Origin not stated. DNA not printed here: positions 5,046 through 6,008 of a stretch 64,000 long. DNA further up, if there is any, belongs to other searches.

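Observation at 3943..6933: Complete stressosome-type module (RsbR-RsbS-RsbT-RsbX plus a second kinase) nested inside a [NiFe]-hydrogenase/HdrA/TusA operon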

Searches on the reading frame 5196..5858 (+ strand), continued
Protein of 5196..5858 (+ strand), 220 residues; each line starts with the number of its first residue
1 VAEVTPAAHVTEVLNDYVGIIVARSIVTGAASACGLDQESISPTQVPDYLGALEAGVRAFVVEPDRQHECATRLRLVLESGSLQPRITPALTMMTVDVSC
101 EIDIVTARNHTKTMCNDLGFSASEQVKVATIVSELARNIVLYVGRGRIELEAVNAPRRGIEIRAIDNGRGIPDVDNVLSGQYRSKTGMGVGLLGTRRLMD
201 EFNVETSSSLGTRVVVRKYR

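Call 38: find_related_loci(query=A3, collection=metagenome_contigs, flank=10000)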
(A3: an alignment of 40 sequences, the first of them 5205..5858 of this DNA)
Query A3 (217 aa) in metagenome_contigs; peptide patterns used: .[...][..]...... (x = any residue, [..] = any of these).
600 stretches matched a pattern (row limit reached: there are more); 586 encode a relative of the query (tblastn E <= 1e-3); the best 80 are kept; 80 distinct loci.
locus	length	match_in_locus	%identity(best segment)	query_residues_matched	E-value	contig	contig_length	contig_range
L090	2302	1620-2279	41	4-216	3e-44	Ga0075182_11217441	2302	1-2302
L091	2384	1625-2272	35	4-217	5e-43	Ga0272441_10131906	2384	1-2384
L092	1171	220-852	40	4-217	9e-43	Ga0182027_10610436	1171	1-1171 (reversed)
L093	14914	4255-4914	38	4-216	9e-35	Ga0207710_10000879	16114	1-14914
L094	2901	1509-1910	47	81-215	2e-34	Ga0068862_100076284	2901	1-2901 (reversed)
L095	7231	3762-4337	38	7-205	3e-34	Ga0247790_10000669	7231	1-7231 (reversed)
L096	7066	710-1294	39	7-210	2e-33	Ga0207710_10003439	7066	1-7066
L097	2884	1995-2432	46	68-215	3e-33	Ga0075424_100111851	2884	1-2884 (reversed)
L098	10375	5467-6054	37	7-212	4e-33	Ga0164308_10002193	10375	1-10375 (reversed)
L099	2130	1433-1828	42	84-215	3e-32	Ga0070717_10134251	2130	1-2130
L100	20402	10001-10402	47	82-216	9e-32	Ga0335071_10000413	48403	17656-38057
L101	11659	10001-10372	47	95-217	1e-31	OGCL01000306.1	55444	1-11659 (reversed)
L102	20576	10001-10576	38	7-205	2e-31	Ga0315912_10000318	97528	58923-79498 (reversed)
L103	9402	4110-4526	44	78-215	1e-31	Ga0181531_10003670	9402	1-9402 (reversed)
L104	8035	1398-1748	51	95-211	3e-31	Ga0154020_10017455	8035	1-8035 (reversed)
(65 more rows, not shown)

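Call 40: predict_structure(alignment_id=A2)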
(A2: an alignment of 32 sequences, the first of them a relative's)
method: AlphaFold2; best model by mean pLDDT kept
length: 314 residues; sequences in the alignment: 32
mean_pLDDT: 82.6   pTM: 0.52
mean pLDDT of the five models: 82.6, 82.3, 81.4, 81.1, 80.5
residues with pLDDT >= 90: 163; 70-90: 90; 50-70: 24; < 50: 37
segments of 3 or more residues with pLDDT < 50: 1-6, 97-118, 152-158
pLDDT, mean of each block of 10 residues (from residue 1): 57 91 89 88 92 90 96 93 89 61 41 47 91 91 91 47 91 93 96 90 78 92 93 86 56 69 88 93 92 98 97 78
secondary structure, 60 per line:
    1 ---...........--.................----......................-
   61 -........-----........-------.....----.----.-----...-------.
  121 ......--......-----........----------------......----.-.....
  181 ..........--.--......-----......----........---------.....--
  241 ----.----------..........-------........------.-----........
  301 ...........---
elements in order: H4-8 E9-14 H17-33 H38-59 E62-69 E75-82 H90-94 H120-126 E129-134 E140-147 E164-169 H176-190 E196-201 H207-212 E217-224 E234-238 H256-265 E273-280 H293-311

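Call 41: predict_structure(alignment_id=A3)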
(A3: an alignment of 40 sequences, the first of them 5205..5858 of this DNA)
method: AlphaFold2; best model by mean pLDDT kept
length: 217 residues; sequences in the alignment: 40
mean_pLDDT: 91.4   pTM: 0.60
mean pLDDT of the five models: 91.4, 90.0, 90.0, 88.8, 88.6
residues with pLDDT >= 90: 170; 70-90: 33; 50-70: 7; < 50: 7
segments of 3 or more residues with pLDDT < 50: 80-86
pLDDT, mean of each block of 10 residues (from residue 1): 88 98 97 89 94 98 96 80 55 97 97 94 97 94 97 93 94 88 77 96 96 97
secondary structure, 60 per line:
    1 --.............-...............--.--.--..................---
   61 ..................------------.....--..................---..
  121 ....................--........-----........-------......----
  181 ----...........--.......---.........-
elements in order: H3-15 H17-31 H40-57 H61-78 E91-95 H98-115 H119-140 E143-150 E156-163 H171-176 H185-195 E198-204 E208-216

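Call 44: fold_search(model_id=the predicted structure, library=pdb)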
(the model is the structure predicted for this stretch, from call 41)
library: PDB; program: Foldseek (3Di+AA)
matches with E <= 10: 478; with E <= 0.001: 70
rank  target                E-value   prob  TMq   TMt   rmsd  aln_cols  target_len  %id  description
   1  1til_E                3.9e-08  1.00  0.50  0.74   3.0       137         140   22  Crystal Structures of the ADP and ATP bound forms of the Bacillus Anti-sigma factor SpoIIAB in complex with the Anti-a (released 2004-06-15)
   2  1th8_A                1.6e-07  1.00  0.49  0.76   3.3       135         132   23  Crystal Structures of the ADP and ATP bound forms of the Bacillus Anti-sigma factor SpoIIAB in complex with the Anti-a (released 2004-06-15)
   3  1l0o_A                3.5e-07  1.00  0.53  0.79   2.3       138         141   22  Crystal Structure of the Bacillus stearothermophilus Anti-Sigma Factor SpoIIAB with the Sporulation Sigma Factor Sigma (released 2002-04-03)
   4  1tid_C                4.1e-07  1.00  0.52  0.82   2.3       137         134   23  Crystal Structures of the ADP and ATP bound forms of the Bacillus Anti-sigma factor SpoIIAB in complex with the Anti-a (released 2004-06-15)
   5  1thn_A                1.8e-06  1.00  0.50  0.76   3.0       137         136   23  Crystal Structures of the ADP and ATP bound forms of the Bacillus Anti-sigma factor SpoIIAB in complex with the Anti-a (released 2004-06-15)
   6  1tid_A                3.4e-06  1.00  0.52  0.81   2.4       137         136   22  Crystal Structures of the ADP and ATP bound forms of the Bacillus Anti-sigma factor SpoIIAB in complex with the Anti-a (released 2004-06-15)
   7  6m36_G                1.0e-05  1.00  0.43  0.87   2.2       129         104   19  The crystal structure of B. subtilis RsbV/RsbW complex in the monoclinic crystal form (released 2020-07-15)
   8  4jau                  1.0e-05  1.00  0.32  0.31  19.5       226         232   18  Structural basis of a rationally rewired protein-protein interface (HK853mutant A268V, A271G, T275M, V294T and D297E) (released 2013-09-04)
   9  6m36_A                1.6e-05  1.00  0.43  0.87   2.3       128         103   19  The crystal structure of B. subtilis RsbV/RsbW complex in the monoclinic crystal form (released 2020-07-15)
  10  6m37_A                1.6e-05  1.00  0.41  0.75   2.8       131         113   20  The crystal structure of B. subtilis RsbV/RsbW complex in the hexagonal crystal form (released 2020-07-15)
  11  6m37_C                1.8e-05  1.00  0.42  0.74   3.3       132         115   17  The crystal structure of B. subtilis RsbV/RsbW complex in the hexagonal crystal form (released 2020-07-15)
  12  6rgy_A                1.8e-05  1.00  0.34  0.31  20.3       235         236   19  Revisiting pH-gated conformational switch. Complex HK853-RR468 pH 7.5 (released 2020-02-19)
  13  6m36_C                2.7e-05  1.00  0.43  0.85   2.4       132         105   17  The crystal structure of B. subtilis RsbV/RsbW complex in the monoclinic crystal form (released 2020-07-15)
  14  6rfv_B                3.6e-05  1.00  0.38  0.36  20.5       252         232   17  Revisiting pH-gated conformational switch. Complex HK853-RR468 pH 7 (released 2020-02-19)
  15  6m36_I                4.0e-05  1.00  0.44  0.89   2.1       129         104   19  The crystal structure of B. subtilis RsbV/RsbW complex in the monoclinic crystal form (released 2020-07-15)
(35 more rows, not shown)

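Call 47: search_solved_structures(query=window:5205-5858:+, max_evalue=0.01)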
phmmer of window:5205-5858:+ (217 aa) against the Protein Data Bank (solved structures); distinct sequences matched with E-value up to 0.01: 3.
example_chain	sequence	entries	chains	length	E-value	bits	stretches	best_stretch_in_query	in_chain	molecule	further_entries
1th8_A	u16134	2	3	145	0.0075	19.2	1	118-216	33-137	Anti-sigma F factor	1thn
1til_A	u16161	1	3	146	0.0081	19.1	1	118-216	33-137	Anti-sigma F factor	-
1l0o_A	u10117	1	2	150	0.0088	19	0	118-216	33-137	Anti-sigma F factor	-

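Call 65: search_protein_families(library=pfam, proteins=[L093:2485-3141:+, L093:3093-3782:+, L093:4228-4920:+, L093:5611-6273:+, L093:5990-8494:-, L093:73-2376:+], max_evalue=0.001)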
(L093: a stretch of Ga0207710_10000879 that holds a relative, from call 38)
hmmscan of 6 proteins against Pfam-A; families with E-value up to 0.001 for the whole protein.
L093:2485-3141:+ (218 aa): 0 families

L093:3093-3782:+ (229 aa): 2 families
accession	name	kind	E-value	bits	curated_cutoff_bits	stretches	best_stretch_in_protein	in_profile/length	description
PF01740.26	STAS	-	4.4e-13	49.4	22.6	1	109-201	2-94/106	STAS domain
PF13466.11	STAS_2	-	1.9e-05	25.2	29.2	1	122-200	3-79/80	STAS domain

L093:4228-4920:+ (230 aa): 2 families
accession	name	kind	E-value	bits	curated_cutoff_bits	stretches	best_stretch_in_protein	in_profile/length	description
PF13581.12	HATPase_c_2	-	2.6e-12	47.3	27.4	1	117-228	10-127/127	Histidine kinase-like ATPase domain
PF02518.31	HATPase_c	-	1.3e-09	38.9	26.4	1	135-227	2-106/111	Histidine kinase-, DNA gyrase B-, and HSP90-like ATPase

L093:5611-6273:+ (220 aa): 0 families

L093:5990-8494:- (834 aa): 3 families
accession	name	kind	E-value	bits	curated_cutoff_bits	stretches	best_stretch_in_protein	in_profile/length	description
PF00069.31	Pkinase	-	2.7e-31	109.4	31.7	1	546-794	4-252/263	Protein kinase domain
PF07714.23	PK_Tyr_Ser-Thr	-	4.9e-22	78.9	23.1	1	547-794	5-249/258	Protein tyrosine and serine/threonine kinase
PF01636.29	APH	-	3.8e-05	24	23.2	1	546-658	2-110/239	Phosphotransferase enzyme family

L093:73-2376:+ (767 aa): 0 families

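Call 66: find_encoding_contigs(protein=P0052, flank=9000, max_places=1)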
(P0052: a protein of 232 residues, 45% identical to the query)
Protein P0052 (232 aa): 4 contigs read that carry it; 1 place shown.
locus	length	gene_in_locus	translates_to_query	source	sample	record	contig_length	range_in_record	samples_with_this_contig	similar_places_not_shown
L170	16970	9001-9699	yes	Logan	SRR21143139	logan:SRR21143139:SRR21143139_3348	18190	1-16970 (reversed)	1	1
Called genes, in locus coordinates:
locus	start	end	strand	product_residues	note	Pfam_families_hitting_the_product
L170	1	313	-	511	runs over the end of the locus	?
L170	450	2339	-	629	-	PF09972:DUF2207, PF20990:DUF2207_C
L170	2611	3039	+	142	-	PF02662:FlpD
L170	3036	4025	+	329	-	PF01058:Oxidored_q6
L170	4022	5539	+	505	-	PF27537:HoxH, PF00374:NiFeSe_Hases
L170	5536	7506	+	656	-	PF07992:Pyr_redox_2 (weak), PF01494:FAD_binding_3 (weak), PF01946:Thi4, PF12831:FAD_oxidored, PF13450:NAD_binding_8, PF12838:Fer4_7, PF13237:Fer4_10, PF14697:Fer4_21, +11 more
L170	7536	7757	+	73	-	PF01206:TusA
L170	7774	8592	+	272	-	PF13466:STAS_2 (faint), PF01740:STAS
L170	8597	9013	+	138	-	PF01740:STAS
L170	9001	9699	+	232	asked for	PF13581:HATPase_c_2, PF02518:HATPase_c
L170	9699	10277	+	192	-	PF07228:SpoIIE (weak)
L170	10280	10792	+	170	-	PF13581:HATPase_c_2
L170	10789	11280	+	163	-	PF01750:HycI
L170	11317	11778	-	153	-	PF00383:dCMP_cyt_deam_1, PF14437:MafB19-deam, PF14439:Bd3614-deam (weak)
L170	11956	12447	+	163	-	PF01750:HycI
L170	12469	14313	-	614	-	PF00989:PAS (faint), PF13188:PAS_8 (faint), PF08447:PAS_3, PF08448:PAS_4 (faint), PF13426:PAS_9 (weak), PF02518:HATPase_c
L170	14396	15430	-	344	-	PF00072:Response_reg, PF01339:CheB_methylest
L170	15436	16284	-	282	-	PF00072:Response_reg, PF13690:CheX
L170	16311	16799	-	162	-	PF03975:CheD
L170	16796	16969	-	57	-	?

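Call 67: find_encoding_contigs(protein=P0065, flank=9000, max_places=1)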
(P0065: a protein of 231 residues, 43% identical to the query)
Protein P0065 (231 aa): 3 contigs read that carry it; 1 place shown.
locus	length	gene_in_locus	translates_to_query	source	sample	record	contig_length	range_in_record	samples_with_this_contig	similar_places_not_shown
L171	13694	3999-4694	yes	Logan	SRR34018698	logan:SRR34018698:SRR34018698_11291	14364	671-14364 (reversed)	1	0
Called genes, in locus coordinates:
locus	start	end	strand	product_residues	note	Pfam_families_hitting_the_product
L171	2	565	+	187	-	?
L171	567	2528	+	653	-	PF00070:Pyr_redox (faint), PF12831:FAD_oxidored (weak), PF13450:NAD_binding_8 (weak), PF13237:Fer4_10 (weak), PF14697:Fer4_21, PF12838:Fer4_7, PF13187:Fer4_9 (weak), PF00037:Fer4 (weak), +4 more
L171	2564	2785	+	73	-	PF01206:TusA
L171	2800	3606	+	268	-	PF01740:STAS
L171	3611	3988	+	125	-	PF01740:STAS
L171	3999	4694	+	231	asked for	PF13581:HATPase_c_2, PF02518:HATPase_c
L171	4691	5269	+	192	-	PF07228:SpoIIE (faint)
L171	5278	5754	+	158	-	PF01750:HycI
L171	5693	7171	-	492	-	PF02310:B12-binding, PF04055:Radical_SAM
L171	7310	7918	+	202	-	-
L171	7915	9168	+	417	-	PF13231:PMT_2, PF02366:PMT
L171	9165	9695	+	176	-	-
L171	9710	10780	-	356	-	PF00291:PALP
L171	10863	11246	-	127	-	-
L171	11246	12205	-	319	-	PF08240:ADH_N, PF16912:Glu_dehyd_C (weak), PF00107:ADH_zinc_N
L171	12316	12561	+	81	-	PF09360:zf-CDGSH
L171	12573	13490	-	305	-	PF00696:AA_kinase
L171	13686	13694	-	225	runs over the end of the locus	?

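Call 75: search_protein_representatives(alignment_id=A2)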
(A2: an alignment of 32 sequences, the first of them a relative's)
Query: 32 sequences, 315 profile positions. Proteins with E-value up to 0.001 (for the whole library): 16508; up to 1e-10: 6219; up to 1e-30: 213. The best 150 are listed.
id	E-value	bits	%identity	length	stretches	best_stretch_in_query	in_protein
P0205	9.8e-155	530.5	-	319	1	2-314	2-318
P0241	2.0e-72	260.1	-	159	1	163-312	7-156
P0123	1.0e-57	211.7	-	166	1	10-150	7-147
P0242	9.7e-54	198.7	-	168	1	161-312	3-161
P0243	1.1e-48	182.1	-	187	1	158-312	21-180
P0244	1.2e-45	172.1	-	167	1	163-311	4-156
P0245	1.7e-44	168.3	-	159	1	165-312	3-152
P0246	2.0e-44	168.1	-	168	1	159-311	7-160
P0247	1.3e-43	165.4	-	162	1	7-153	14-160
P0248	2.8e-43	164.3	-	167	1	162-314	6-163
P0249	4.0e-43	163.8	-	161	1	164-309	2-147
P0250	6.2e-43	163.2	-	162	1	164-312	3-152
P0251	1.6e-42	161.9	-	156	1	10-150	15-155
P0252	3.2e-42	160.8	-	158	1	167-311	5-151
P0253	1.3e-41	158.9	-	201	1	153-310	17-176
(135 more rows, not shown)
